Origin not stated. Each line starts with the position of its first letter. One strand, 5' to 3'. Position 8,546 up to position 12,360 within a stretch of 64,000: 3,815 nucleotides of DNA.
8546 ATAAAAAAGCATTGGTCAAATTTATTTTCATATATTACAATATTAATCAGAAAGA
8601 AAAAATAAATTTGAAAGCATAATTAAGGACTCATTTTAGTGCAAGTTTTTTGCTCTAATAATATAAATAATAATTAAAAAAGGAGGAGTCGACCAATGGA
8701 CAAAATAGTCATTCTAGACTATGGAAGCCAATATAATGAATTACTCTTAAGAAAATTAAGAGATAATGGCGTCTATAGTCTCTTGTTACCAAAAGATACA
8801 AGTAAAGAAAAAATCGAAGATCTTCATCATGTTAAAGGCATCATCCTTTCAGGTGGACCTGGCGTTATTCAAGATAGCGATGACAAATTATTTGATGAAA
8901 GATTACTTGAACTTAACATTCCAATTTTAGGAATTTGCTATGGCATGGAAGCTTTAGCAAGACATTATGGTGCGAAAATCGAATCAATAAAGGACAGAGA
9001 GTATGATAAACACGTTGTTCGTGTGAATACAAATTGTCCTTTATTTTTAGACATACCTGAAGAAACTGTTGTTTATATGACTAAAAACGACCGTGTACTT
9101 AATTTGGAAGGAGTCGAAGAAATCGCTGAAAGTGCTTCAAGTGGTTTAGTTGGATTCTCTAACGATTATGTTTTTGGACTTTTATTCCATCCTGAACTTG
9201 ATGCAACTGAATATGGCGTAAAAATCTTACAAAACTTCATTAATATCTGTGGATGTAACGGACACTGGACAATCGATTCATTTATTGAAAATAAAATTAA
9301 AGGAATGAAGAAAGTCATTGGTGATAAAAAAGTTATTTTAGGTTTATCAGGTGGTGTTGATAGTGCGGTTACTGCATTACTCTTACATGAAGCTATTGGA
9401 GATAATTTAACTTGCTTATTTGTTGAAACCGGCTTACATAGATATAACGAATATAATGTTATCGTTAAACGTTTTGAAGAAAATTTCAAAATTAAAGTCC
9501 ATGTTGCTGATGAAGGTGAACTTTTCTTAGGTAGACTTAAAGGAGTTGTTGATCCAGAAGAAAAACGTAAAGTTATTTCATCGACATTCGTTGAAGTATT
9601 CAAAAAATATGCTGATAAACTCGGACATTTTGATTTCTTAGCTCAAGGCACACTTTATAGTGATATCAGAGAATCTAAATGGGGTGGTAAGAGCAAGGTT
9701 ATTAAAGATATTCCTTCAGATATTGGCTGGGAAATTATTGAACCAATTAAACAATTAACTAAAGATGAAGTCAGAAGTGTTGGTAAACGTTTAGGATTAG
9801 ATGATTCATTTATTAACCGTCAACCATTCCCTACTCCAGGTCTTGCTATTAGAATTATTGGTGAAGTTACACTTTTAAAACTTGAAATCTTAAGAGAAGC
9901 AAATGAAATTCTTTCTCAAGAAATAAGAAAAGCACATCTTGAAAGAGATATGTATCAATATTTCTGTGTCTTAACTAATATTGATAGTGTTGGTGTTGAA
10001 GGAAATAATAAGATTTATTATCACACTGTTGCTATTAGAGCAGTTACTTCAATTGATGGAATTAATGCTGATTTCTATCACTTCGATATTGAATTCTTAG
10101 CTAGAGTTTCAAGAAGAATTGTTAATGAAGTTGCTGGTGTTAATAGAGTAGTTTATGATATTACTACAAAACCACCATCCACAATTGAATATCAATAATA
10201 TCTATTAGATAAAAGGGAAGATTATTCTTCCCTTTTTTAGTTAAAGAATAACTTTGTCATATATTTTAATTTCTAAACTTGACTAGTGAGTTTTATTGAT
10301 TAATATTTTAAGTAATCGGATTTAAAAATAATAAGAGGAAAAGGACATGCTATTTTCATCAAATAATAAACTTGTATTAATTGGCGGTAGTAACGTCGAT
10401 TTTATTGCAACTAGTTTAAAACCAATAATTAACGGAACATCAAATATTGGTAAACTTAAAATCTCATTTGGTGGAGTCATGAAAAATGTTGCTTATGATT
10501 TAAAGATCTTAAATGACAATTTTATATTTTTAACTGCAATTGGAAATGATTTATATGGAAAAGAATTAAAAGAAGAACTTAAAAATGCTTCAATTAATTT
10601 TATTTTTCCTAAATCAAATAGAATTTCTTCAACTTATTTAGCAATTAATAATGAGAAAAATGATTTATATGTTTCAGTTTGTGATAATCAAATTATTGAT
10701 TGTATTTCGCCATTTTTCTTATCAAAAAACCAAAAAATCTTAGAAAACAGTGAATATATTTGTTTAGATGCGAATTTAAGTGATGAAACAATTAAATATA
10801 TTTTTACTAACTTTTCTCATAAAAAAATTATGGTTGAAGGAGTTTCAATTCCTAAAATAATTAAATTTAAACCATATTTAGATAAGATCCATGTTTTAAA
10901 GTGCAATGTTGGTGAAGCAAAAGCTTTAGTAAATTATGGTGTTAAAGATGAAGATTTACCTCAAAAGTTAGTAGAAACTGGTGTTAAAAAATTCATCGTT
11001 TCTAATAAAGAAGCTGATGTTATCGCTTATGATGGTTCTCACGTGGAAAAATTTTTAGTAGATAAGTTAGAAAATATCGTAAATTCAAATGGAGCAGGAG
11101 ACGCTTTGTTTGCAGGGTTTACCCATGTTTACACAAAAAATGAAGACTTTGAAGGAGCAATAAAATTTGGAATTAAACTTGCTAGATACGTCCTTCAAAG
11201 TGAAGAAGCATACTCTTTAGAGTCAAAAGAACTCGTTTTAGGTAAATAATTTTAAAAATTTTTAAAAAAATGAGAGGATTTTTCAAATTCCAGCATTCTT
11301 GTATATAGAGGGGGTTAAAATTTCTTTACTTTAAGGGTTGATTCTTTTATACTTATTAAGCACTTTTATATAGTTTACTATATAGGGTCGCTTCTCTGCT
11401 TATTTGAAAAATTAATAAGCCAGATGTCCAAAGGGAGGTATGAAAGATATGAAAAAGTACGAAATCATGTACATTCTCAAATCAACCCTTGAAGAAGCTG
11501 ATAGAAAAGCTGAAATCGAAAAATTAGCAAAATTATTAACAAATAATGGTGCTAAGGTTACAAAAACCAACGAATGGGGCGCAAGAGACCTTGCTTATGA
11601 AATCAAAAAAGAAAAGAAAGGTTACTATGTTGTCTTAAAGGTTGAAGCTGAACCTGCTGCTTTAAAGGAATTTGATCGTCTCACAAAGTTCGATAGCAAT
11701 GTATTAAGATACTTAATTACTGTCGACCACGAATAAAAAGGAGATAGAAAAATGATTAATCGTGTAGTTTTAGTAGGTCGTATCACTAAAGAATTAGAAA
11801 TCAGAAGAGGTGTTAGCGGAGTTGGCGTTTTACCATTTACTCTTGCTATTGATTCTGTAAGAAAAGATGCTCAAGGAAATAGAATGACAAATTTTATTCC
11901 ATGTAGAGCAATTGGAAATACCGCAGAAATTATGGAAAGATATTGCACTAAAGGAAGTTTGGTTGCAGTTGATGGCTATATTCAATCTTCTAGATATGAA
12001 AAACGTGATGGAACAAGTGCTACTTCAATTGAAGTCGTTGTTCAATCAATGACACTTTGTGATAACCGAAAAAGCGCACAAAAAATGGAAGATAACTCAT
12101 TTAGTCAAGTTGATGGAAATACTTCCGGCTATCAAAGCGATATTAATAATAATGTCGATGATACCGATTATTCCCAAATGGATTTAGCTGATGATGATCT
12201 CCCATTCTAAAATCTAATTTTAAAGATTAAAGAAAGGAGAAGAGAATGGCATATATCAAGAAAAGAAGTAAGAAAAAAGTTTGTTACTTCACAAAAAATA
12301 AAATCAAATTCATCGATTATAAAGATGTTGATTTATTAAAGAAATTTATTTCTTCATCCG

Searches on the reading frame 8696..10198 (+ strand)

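Call 82: search_protein_families(library=pfam, max_evalue=0.00001, proteins=[window:8696-10198:+])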
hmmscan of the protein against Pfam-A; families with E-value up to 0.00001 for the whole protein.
window:8696-10198:+ (500 aa): 4 families
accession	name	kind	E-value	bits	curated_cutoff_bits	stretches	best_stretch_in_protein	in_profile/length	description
PF00958.27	GMP_synt_C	-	3.7e-36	123.5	27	1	408-499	1-92/92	GMP synthase C terminal domain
PF00117.34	GATase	-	5.3e-32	111.5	22.8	1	5-182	1-187/190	Glutamine amidotransferase class-I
PF02540.23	NAD_synthase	-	9.7e-10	38.4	21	1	199-244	7-53/242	NAD synthase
PF03054.22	tRNA_Me_trans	-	4.3e-06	27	20.6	0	211-248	1-37/202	tRNA methyl transferase HUP domain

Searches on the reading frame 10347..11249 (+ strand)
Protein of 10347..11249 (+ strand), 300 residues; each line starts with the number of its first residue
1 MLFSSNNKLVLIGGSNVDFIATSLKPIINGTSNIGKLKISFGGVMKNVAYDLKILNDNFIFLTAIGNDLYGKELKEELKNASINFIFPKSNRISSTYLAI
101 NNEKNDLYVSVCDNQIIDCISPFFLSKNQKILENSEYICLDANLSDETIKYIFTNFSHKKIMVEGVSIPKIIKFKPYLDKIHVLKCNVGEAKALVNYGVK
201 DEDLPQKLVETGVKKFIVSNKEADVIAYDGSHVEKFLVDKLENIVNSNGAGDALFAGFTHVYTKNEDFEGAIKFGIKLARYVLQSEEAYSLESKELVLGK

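Call 82: search_protein_families(library=pfam, max_evalue=0.00001, proteins=[window:10347-11249:+])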
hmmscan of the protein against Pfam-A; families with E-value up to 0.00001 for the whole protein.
window:10347-11249:+ (300 aa): 1 family
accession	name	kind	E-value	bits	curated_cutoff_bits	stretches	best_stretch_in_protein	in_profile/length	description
PF00294.29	PfkB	-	1.3e-29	103.9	25.8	1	7-290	2-297/302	pfkB family carbohydrate kinase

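Call 84: search_protein_families(library=ncbifam, max_evalue=0.00001, proteins=[window:10347-11249:+])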
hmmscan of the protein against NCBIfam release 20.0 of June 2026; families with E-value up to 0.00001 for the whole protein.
window:10347-11249:+ (300 aa): 10 families
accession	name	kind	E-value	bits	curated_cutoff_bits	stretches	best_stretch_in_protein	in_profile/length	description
NF007355.0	PRK09850.1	equivalog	7.8e-37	127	540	1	6-286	4-290/313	pseudouridine kinase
NF007416.0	PRK09954.1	equivalog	1.8e-32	112.7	561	1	7-279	58-336/362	sugar kinase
TIGR02152.1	D_ribokin_bact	equivalog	3.9e-18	65.8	299.65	1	10-284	2-282/298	ribokinase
NF007321.0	PRK09813.1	equivalog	3.5e-11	43.1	247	1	206-288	179-260/261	fructoselysine 6-kinase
TIGR04382.1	myo_inos_iolC_N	equivalog_domain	4.3e-11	42.6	300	0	178-285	186-292/309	5-dehydro-2-deoxygluconokinase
TIGR03168.1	1-PFK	subfamily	1.4e-08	34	216.4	1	180-288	176-287/305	hexose kinase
NF008353.0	PRK11142.1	equivalog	7.1e-08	32.3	341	1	7-277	3-278/307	ribokinase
TIGR03828.1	pfkB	equivalog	1.4e-07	30.9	292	1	181-287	177-286/305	1-phosphofructokinase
TIGR02198.1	rfaE_dom_I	equivalog_domain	4.2e-07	29.4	345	1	40-295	46-309/315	D-glycero-beta-D-manno-heptose-7-phosphate kinase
NF053626.1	RibKinHalex1628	equivalog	5.8e-07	29.3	330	1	26-275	22-265/293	ATP-dependent ribose-1-phosphate kinase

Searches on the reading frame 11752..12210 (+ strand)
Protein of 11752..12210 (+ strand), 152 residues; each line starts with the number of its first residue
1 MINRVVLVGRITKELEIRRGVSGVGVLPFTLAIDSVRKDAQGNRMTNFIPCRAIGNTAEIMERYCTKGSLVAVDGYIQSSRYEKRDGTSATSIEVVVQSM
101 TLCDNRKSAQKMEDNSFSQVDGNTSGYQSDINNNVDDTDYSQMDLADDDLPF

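Call 84: search_protein_families(library=ncbifam, max_evalue=0.00001, proteins=[window:11752-12210:+])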
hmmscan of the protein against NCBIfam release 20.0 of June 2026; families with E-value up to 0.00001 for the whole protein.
window:11752-12210:+ (152 aa): 18 families
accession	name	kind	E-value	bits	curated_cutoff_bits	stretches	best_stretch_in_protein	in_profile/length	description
TIGR00621.2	ssb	subfamily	6.6e-29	101.4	53.95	1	1-152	3-165/165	single-stranded DNA-binding protein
NF005580.0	PRK07275.1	subfamily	3.9e-24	85.7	254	1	1-152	1-162/162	single-stranded DNA-binding protein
NF005241.0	PRK06751.1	equivalog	4.7e-22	78.9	313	1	1-129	1-129/173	single-stranded DNA-binding protein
NF005242.0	PRK06752.1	equivalog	1e-19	70.8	189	1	1-108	1-108/112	single-stranded DNA-binding protein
NF005579.0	PRK07274.1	equivalog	3.1e-19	69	169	1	1-116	1-115/131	single-stranded DNA-binding protein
NF006297.0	PRK08486.1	equivalog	2.5e-18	66.9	212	1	1-138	1-141/182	single-stranded DNA-binding protein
NF006445.0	PRK08763.1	subfamily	7.5e-17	62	246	1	2-152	5-164/164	single-stranded DNA-binding protein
NF005406.0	PRK06958.1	subfamily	2.7e-14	54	252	1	2-130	4-136/182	single-stranded DNA-binding protein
NF005674.0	PRK07459.1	equivalog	1.6e-11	44.2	161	1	2-115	3-113/121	single-stranded DNA-binding protein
NF006533.0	PRK09010.1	subfamily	6.5e-11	42.5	260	1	2-114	6-124/177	single-stranded DNA-binding protein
NF004972.0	PRK06341.1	equivalog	1.5e-10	41.3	254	1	2-152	5-166/166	single-stranded DNA-binding protein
NF004948.0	PRK06293.1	equivalog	2e-10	40.8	156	1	5-130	4-132/161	single-stranded DNA-binding protein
NF004357.0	PRK05733.1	subfamily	2.7e-10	40.5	241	1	2-120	5-128/172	single-stranded DNA-binding protein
NF005170.0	PRK06642.1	equivalog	2.2e-09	37.3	270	1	2-152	5-152/152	single-stranded DNA-binding protein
NF005851.0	PRK07772.1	subfamily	8.6e-09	35.8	194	1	5-132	7-140/191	single-stranded DNA-binding protein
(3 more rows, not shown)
